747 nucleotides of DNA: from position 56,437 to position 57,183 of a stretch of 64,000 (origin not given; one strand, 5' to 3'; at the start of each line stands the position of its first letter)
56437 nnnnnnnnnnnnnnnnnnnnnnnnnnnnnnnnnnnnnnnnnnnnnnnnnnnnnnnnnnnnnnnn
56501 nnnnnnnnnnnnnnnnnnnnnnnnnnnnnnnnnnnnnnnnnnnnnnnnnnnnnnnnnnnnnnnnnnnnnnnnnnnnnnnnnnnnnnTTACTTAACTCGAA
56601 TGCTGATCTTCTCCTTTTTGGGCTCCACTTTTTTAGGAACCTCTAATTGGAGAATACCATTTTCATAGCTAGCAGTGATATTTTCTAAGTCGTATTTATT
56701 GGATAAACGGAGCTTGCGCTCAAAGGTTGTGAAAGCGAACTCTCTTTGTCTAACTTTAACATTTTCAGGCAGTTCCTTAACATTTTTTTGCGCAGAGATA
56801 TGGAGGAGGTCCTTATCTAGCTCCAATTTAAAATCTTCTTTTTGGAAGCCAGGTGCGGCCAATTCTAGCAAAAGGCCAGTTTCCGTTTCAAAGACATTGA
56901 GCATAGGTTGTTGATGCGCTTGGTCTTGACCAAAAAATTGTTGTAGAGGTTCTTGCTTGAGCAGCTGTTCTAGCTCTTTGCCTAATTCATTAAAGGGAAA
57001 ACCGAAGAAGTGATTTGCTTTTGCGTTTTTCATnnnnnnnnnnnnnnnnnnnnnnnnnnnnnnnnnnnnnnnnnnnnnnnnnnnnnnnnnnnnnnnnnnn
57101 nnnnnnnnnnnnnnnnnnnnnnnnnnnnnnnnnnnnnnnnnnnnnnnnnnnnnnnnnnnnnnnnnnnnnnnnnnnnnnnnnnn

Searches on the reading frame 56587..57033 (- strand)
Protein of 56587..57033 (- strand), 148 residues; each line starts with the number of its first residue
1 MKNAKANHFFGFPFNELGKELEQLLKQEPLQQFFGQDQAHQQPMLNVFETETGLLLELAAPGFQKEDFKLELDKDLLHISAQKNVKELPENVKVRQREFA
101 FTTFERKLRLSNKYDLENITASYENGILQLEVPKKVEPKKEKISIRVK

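Call 67: search_protein_families(library=pfam, proteins=[window:56587-57033:-], max_evalue=0.01)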
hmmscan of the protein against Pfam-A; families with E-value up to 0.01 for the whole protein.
window:56587-57033:- (148 aa): 1 family
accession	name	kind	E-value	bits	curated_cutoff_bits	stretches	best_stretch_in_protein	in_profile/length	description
PF00011.27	HSP20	-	1.6e-16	60.7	20.8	1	49-147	4-101/102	Hsp20/alpha crystallin family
